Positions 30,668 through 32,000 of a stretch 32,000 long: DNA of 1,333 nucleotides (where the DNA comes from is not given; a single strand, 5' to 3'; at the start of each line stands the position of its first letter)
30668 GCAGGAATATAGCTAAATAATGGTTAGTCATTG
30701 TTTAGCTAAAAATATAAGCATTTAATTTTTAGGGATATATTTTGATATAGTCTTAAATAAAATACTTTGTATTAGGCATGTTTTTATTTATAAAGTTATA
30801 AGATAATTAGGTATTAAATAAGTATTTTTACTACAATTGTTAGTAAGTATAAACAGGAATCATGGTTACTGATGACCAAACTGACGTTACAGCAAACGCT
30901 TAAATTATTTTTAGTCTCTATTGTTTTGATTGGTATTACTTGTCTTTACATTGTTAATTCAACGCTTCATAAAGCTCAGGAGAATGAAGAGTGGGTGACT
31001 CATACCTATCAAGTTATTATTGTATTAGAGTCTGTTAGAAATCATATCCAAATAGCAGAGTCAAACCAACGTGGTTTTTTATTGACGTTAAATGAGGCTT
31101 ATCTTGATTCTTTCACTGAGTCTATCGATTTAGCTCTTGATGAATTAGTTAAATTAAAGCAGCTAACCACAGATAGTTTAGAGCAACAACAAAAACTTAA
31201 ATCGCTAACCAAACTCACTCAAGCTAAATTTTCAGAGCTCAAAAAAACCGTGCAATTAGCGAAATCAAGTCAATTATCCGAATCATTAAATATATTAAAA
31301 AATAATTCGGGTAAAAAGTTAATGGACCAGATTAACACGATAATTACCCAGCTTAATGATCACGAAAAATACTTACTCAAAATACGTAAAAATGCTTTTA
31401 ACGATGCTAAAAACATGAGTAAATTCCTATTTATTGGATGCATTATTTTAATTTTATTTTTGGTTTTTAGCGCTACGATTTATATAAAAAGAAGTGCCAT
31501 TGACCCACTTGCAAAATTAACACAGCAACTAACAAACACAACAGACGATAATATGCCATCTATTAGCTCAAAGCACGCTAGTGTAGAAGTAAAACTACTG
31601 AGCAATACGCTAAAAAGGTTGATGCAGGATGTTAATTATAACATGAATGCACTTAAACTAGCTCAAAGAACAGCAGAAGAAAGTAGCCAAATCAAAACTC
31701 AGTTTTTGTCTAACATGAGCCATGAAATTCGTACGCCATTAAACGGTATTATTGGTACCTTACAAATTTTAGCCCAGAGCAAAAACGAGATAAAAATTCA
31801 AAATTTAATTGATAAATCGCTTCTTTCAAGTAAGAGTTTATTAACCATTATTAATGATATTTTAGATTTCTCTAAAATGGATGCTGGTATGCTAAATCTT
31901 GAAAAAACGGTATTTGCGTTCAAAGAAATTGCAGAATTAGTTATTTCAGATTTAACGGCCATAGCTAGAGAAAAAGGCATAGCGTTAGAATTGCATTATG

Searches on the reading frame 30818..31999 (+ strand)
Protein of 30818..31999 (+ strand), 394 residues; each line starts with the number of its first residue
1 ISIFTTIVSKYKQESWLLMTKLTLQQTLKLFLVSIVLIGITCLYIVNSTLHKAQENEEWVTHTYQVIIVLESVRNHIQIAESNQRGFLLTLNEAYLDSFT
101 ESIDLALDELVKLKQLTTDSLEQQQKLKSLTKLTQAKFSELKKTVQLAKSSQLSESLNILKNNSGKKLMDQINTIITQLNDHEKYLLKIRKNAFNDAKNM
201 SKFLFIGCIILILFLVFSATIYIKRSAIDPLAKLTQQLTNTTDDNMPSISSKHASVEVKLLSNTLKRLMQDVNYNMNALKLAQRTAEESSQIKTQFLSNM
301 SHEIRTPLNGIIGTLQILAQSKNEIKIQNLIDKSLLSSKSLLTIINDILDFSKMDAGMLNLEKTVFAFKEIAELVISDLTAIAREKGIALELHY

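Call 78: search_protein_families(library=pfam, proteins=[window:30818-31999:+], max_evalue=0.001)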
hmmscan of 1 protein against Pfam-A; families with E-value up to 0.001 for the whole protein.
window:30818-31999:+ (394 aa): 2 families
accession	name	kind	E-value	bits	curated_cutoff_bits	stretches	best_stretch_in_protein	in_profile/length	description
PF05227.19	CHASE3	-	8.3e-30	103.9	28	1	57-192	2-137/138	CHASE3 domain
PF00512.31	HisKA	-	4.6e-19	68.7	26.9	1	293-357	2-66/66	His Kinase A (phospho-acceptor) domain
